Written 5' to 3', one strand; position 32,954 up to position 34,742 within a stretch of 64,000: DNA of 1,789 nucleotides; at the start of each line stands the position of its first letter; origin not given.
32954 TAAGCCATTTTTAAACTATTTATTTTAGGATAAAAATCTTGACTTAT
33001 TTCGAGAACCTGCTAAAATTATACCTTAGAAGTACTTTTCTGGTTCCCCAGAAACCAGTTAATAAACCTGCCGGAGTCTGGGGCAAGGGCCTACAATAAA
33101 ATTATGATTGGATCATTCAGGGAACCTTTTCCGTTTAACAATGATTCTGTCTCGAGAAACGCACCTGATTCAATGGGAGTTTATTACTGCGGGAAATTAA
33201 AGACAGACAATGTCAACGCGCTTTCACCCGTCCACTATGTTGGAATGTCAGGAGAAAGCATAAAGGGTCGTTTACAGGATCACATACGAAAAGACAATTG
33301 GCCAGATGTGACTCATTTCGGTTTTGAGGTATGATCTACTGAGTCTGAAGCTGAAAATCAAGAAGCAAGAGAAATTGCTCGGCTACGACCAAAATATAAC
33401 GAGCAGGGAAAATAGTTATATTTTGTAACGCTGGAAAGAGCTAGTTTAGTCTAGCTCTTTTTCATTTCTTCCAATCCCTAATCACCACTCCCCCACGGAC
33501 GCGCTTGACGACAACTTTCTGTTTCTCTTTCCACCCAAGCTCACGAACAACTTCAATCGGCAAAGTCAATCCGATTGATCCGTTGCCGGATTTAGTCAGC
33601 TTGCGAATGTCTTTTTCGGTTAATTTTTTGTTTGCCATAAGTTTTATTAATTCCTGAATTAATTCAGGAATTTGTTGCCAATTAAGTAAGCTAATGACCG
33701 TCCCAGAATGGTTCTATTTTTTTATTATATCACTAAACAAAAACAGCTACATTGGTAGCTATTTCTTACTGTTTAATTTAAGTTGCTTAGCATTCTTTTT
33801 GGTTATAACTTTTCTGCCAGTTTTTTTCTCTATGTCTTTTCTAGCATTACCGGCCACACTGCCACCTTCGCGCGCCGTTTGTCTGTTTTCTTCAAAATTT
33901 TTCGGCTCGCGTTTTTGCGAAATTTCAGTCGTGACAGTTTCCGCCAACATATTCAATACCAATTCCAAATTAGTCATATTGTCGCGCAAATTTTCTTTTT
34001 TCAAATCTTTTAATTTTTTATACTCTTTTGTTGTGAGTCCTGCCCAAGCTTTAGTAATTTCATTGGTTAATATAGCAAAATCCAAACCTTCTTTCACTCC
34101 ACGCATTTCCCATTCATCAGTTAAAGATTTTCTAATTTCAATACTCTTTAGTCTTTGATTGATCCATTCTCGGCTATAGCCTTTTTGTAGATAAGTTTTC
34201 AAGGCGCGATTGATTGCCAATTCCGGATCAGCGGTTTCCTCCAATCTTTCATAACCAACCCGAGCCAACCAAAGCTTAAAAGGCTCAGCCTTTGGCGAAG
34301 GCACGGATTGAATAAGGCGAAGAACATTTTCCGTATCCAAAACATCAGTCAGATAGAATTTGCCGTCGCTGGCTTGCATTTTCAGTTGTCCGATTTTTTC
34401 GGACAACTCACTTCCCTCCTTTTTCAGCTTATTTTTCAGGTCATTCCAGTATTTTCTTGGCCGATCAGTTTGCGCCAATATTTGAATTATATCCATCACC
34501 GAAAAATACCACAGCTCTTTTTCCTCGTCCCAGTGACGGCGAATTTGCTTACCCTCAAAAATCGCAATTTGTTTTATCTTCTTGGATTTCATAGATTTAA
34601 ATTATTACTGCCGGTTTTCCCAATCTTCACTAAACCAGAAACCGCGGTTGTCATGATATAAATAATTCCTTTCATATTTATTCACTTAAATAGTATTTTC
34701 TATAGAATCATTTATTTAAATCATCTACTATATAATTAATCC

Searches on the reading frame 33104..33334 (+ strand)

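Call 3: search_protein_families(library=pfam, proteins=[window:33104-33334:+], max_evalue=1)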
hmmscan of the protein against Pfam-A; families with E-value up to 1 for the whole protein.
window:33104-33334:+ (76 aa): 2 families
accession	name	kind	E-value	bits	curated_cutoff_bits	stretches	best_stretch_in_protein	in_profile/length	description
PF20815.3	GIY_YIG_2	-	0.056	13.9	22.4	1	30-63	20-54/153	GIY-YIG catalytic domain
PF01541.30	GIY-YIG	-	0.23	12.2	22.6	1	41-65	12-35/78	GIY-YIG catalytic domain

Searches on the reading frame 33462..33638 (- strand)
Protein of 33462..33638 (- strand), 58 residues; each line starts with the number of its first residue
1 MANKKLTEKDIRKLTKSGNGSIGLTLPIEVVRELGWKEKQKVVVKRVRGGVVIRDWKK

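Call 3: search_protein_families(library=pfam, proteins=[window:33462-33638:-], max_evalue=1)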
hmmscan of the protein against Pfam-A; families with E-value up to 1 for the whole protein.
window:33462-33638:- (58 aa): 1 family
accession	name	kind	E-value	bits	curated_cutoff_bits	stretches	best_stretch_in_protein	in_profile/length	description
PF04014.23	MazE_antitoxin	-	8.9e-07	29.2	24.7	1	17-54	3-41/48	Antidote-toxin recognition MazE, bacterial antitoxin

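Call 4: search_protein_families(library=padloc, proteins=[window:33462-33638:-], max_evalue=1)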
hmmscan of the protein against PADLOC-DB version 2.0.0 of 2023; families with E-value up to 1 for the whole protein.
window:33462-33638:- (58 aa): 0 families

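Call 5: search_protein_families(library=ncbifam, proteins=[window:33462-33638:-], max_evalue=1)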
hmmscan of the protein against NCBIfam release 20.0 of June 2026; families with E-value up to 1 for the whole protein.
window:33462-33638:- (58 aa): 1 family
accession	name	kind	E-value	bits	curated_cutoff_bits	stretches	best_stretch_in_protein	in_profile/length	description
TIGR02609.1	doc_partner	hypoth_equivalog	0.00014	22.2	55.9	1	12-54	1-42/74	putative addiction module antidote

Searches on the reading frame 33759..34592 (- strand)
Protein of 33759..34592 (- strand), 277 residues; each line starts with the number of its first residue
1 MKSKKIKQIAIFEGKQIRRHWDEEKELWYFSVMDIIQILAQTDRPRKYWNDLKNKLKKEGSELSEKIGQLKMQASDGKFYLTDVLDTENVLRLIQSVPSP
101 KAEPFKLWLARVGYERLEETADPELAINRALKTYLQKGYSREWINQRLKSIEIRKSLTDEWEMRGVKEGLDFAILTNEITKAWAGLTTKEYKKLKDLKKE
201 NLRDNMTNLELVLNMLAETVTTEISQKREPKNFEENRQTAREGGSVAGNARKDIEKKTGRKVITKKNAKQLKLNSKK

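Call 3: search_protein_families(library=pfam, proteins=[window:33759-34592:-], max_evalue=1)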
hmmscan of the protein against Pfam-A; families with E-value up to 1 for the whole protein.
window:33759-34592:- (277 aa): 2 families
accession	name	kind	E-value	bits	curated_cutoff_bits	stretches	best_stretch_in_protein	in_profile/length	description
PF02498.22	Bro-N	-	1.1e-09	39.2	25.6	1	17-110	2-91/96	BRO family, N-terminal domain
PF01498.24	HTH_Tnp_Tc3_2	-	0.053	14.3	31.5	0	127-155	19-46/72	Transposase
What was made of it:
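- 33759..34592 (-): 277-aa Bro-N domain protein (PADLOC candidate PDC-S13). It lies 115 nt downstream on the same strand with no predicted terminator between, so it is probably in the same operon. Pfam Bro-N E=1e-9 (call 3).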

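Call 4: search_protein_families(library=padloc, proteins=[window:33759-34592:-], max_evalue=1)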
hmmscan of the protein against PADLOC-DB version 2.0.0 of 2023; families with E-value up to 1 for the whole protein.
window:33759-34592:- (277 aa): 6 families
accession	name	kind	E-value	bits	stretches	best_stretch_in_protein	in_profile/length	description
PDLC04920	PDC-S13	-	9.7e-132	436.6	1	6-274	4-272/286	-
PDLC04841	PDC-S04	-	1.3e-27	95.2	1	7-110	5-111/292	-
PDLC04919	PDC-S13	-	2e-07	28.5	1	142-260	132-248/281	-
PDLC04874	PDC-S05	-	0.00024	18.7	1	3-118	3-115/165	-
PDLC04962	PDC-S22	-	0.0005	17.2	1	105-227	128-243/281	-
PDLC04879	PDC-S05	-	0.0064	14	1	128-181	109-158/285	-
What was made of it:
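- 33759..34592 (-): PADLOC PDC-S13 E=1e-131 (call 4).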

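Call 5: search_protein_families(library=ncbifam, proteins=[window:33759-34592:-], max_evalue=1)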
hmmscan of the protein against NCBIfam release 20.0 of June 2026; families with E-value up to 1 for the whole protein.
window:33759-34592:- (277 aa): 1 family
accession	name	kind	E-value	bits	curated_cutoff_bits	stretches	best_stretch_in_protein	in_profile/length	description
NF009266.0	PRK12623.1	equivalog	0.022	14.7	144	1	162-212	12-63/133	flagellar basal body rod protein FlgB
